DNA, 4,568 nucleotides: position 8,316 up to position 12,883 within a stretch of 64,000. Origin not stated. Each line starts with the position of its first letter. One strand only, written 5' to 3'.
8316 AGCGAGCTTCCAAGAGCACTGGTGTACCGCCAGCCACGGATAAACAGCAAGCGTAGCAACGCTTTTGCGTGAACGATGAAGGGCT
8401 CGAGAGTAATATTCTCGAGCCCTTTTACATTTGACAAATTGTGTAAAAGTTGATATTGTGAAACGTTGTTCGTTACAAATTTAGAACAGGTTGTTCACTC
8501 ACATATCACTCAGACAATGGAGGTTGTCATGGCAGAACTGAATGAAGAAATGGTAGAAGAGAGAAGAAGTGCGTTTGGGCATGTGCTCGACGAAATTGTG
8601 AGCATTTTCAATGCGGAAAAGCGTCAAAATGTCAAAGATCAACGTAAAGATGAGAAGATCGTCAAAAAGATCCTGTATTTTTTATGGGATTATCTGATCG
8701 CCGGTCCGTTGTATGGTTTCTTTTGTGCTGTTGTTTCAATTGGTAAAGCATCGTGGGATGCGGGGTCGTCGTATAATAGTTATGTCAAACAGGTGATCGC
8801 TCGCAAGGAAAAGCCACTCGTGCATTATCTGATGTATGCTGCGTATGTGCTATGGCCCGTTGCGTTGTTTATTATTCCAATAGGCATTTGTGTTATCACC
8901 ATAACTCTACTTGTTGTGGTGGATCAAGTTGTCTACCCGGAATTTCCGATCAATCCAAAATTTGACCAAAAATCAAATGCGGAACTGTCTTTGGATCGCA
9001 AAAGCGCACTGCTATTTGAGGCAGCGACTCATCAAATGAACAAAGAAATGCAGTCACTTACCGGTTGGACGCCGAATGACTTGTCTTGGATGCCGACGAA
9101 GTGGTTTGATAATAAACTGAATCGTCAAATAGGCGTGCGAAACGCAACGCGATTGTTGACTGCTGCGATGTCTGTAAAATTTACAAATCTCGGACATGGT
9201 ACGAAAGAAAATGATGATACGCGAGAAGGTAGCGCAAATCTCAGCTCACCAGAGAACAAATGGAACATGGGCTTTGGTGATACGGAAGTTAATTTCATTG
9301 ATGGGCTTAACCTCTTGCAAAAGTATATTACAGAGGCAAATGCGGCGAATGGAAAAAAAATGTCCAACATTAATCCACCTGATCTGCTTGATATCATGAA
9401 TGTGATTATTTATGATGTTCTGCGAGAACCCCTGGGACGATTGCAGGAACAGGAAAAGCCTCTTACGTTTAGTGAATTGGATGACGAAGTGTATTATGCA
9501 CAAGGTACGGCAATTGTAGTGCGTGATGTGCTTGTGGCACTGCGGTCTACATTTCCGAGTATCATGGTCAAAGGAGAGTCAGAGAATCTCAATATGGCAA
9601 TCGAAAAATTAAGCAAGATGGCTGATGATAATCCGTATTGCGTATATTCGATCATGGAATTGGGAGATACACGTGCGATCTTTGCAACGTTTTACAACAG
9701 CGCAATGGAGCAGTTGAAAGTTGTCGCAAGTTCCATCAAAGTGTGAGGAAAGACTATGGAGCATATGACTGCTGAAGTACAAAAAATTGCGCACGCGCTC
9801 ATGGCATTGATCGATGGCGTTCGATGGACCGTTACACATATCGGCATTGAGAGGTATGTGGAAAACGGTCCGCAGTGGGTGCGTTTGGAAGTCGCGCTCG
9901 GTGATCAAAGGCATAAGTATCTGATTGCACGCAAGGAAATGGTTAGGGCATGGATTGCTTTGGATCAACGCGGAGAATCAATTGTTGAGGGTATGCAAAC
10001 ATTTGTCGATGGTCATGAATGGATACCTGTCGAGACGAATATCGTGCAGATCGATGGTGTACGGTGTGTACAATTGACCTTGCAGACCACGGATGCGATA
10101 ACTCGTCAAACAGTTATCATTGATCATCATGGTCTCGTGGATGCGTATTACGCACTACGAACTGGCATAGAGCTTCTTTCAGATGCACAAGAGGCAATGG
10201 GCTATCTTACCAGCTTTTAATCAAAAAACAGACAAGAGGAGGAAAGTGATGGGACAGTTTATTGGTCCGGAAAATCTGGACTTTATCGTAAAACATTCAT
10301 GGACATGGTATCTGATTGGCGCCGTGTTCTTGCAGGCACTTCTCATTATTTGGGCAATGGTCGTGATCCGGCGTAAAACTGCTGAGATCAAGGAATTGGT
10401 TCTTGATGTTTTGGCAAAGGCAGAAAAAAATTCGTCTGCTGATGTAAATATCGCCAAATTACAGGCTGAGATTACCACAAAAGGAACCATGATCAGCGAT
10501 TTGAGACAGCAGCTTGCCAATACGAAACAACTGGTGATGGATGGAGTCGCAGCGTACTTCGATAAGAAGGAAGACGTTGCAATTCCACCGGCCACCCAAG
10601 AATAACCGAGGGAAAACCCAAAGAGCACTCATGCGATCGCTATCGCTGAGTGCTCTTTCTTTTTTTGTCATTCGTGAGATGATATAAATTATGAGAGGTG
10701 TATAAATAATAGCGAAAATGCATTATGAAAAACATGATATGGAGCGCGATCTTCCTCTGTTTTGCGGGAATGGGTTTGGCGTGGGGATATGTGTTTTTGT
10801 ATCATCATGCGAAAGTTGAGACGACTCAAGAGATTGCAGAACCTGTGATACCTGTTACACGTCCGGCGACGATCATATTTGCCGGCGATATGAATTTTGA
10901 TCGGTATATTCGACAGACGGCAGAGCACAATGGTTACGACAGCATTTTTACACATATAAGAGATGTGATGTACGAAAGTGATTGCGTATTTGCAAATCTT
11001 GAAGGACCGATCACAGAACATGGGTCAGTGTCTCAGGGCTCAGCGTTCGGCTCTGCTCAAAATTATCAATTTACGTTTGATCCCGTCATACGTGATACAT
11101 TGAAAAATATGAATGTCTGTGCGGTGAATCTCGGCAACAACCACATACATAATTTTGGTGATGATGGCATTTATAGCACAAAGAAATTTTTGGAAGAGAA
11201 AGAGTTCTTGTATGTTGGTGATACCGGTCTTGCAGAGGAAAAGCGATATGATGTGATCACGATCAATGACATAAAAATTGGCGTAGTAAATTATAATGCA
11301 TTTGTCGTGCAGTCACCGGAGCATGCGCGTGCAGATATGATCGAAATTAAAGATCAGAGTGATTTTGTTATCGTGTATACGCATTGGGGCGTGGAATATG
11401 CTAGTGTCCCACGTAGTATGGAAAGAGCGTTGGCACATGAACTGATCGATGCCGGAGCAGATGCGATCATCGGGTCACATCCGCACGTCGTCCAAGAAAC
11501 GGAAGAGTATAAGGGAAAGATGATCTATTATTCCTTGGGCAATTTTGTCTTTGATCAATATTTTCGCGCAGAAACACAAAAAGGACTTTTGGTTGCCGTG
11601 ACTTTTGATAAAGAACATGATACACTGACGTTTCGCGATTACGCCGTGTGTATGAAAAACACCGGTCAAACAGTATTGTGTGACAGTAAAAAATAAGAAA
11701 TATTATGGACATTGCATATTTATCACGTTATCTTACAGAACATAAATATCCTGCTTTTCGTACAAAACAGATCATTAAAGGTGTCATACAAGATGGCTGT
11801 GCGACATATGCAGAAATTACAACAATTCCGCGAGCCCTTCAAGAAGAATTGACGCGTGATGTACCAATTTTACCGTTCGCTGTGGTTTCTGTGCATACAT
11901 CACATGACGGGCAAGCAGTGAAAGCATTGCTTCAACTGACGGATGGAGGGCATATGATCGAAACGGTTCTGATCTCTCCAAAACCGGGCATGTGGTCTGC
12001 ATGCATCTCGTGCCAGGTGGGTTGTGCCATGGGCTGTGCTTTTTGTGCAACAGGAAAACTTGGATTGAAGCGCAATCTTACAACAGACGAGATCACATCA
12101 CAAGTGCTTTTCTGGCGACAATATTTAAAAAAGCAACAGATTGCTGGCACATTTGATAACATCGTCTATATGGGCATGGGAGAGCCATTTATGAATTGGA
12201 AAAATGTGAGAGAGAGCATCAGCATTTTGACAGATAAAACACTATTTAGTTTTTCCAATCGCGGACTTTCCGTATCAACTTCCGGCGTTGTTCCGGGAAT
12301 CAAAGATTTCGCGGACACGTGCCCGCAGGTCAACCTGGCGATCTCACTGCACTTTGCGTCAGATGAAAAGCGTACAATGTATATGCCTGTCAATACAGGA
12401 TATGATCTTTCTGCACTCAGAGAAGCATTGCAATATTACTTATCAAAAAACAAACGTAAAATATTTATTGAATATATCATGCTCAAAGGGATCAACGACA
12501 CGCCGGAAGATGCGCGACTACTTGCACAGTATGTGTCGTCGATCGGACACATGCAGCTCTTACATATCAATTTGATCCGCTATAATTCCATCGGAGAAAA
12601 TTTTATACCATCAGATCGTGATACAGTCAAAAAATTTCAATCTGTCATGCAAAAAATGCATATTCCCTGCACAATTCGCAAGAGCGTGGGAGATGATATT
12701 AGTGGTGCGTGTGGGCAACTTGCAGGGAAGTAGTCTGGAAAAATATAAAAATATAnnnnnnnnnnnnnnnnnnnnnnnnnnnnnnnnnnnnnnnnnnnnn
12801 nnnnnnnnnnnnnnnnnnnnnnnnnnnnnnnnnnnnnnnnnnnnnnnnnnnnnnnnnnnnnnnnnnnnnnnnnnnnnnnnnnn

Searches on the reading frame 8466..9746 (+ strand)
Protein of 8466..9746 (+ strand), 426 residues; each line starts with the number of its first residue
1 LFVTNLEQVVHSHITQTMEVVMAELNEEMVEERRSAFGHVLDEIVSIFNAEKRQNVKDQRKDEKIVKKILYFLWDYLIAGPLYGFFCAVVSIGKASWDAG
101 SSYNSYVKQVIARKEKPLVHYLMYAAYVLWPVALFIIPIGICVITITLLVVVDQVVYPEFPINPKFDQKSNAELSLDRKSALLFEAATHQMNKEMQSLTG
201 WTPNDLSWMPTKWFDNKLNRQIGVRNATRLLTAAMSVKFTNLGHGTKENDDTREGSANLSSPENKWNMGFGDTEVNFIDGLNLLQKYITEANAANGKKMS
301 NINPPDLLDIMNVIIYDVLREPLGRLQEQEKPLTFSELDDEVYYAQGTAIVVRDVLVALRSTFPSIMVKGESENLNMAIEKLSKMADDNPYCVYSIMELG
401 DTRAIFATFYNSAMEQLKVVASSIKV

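Call 4: search_protein_families(library=pfam, proteins=[window:8466-9746:+], max_evalue=0.1)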
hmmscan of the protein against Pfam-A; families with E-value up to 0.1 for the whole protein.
window:8466-9746:+ (426 aa): 1 family
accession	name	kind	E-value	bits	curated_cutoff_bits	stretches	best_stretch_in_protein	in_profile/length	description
PF10095.14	DUF2333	-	1.7e-06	27.7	22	1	139-295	10-167/330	Uncharacterized protein conserved in bacteria (DUF2333)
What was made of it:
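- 8466..9746 (+): Gene E: DUF2333-family membrane protein (up to 426 aa, about 2 TM plus a domain of about 280 aa); start codon uncertain. PF10095 at 27.7 bits against a cut-off of 22 (call 4).
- On DUF2333 (PF10095), for window 8466-9746: 27.7 bits against 22, residues 139-295 (call 4).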

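Call 5: search_protein_families(library=ncbifam, proteins=[window:8466-9746:+], max_evalue=0.1)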
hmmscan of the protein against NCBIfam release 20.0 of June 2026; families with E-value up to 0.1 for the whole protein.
window:8466-9746:+ (426 aa): 0 families

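Call 6: search_protein_families(library=padloc, proteins=[window:8466-9746:+], max_evalue=0.1)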
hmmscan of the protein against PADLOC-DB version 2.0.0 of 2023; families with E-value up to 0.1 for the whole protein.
window:8466-9746:+ (426 aa): 0 families

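Call 63: search_solved_structures(query=window:8466-9746:+, max_evalue=10)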
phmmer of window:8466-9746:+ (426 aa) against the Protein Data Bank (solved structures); distinct sequences matched with E-value up to 10: 0.

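Call 64: search_protein_families(library=phrogs, proteins=[window:8466-9746:+], max_evalue=0.01)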
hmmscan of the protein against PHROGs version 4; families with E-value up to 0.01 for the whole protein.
window:8466-9746:+ (426 aa): 0 families

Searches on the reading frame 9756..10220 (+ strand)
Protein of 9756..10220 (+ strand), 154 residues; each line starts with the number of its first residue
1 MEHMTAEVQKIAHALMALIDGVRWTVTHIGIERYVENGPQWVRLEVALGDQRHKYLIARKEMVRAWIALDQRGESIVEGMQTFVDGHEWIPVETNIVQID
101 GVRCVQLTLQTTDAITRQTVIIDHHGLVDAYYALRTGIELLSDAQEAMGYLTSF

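Call 5: search_protein_families(library=ncbifam, proteins=[window:9756-10220:+], max_evalue=0.1)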
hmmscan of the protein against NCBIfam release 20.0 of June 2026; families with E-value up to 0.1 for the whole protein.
window:9756-10220:+ (154 aa): 1 family
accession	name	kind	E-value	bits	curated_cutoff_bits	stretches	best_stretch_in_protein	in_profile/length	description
NF007678.0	PRK10353.1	equivalog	0.057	12.8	349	0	59-100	95-136/189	DNA-3-methyladenine glycosylase I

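Call 7: search_protein_families(library=pfam, proteins=[window:9756-10220:+], max_evalue=0.001)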
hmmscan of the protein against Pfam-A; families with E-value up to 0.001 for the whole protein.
window:9756-10220:+ (154 aa): 0 families

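Call 64: search_protein_families(library=phrogs, proteins=[window:9756-10220:+], max_evalue=0.01)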
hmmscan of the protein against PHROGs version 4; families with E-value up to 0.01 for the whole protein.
window:9756-10220:+ (154 aa): 0 families
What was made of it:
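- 9756..10220 (+): Gene g8: 154-aa soluble protein, an accessory member restricted to this sub-lineage. No family match (calls 5, 7, 64).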

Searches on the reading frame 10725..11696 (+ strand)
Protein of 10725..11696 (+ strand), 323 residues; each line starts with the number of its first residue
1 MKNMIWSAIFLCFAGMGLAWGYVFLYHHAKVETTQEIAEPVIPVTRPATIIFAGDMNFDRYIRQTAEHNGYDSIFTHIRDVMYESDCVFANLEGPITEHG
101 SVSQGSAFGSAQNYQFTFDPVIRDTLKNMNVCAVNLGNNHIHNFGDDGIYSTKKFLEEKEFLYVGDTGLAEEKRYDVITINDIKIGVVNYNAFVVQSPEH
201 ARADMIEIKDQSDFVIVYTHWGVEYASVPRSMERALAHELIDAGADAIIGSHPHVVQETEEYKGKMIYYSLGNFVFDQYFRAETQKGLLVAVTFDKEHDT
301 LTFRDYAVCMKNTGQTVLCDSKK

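Call 5: search_protein_families(library=ncbifam, proteins=[window:10725-11696:+], max_evalue=0.1)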
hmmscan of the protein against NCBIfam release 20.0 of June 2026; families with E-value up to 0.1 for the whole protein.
window:10725-11696:+ (323 aa): 2 families
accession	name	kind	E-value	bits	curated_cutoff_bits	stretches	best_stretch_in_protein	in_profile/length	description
NF038314.1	epimerase_MslH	equivalog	8.8e-16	57.3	700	2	207-276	246-317/439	lasso peptide C-terminal Trp epimerase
TIGR02023.1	BchP-ChlP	subfamily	0.058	12.4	343.3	0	57-95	93-131/388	geranylgeranyl diphosphate reductase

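Call 7: search_protein_families(library=pfam, proteins=[window:10725-11696:+], max_evalue=0.001)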
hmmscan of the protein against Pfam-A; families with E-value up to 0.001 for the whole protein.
window:10725-11696:+ (323 aa): 1 family
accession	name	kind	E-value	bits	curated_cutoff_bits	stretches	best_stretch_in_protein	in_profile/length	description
PF09587.15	PGA_cap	-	2.8e-58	197.8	27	1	49-278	1-255/255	Bacterial capsule synthesis protein PGA_cap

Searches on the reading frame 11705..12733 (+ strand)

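Call 7: search_protein_families(library=pfam, proteins=[window:11705-12733:+], max_evalue=0.001)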
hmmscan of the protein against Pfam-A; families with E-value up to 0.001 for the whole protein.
window:11705-12733:+ (342 aa): 2 families
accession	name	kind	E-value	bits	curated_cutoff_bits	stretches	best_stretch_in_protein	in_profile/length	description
PF04055.27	Radical_SAM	-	2.3e-13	51.1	29.5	1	102-267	2-158/166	Radical SAM superfamily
PF21016.3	RlmN_N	-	0.00068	19.8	24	0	3-52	8-57/60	Ribosomal RNA large subunit methyltransferase N-terminal domain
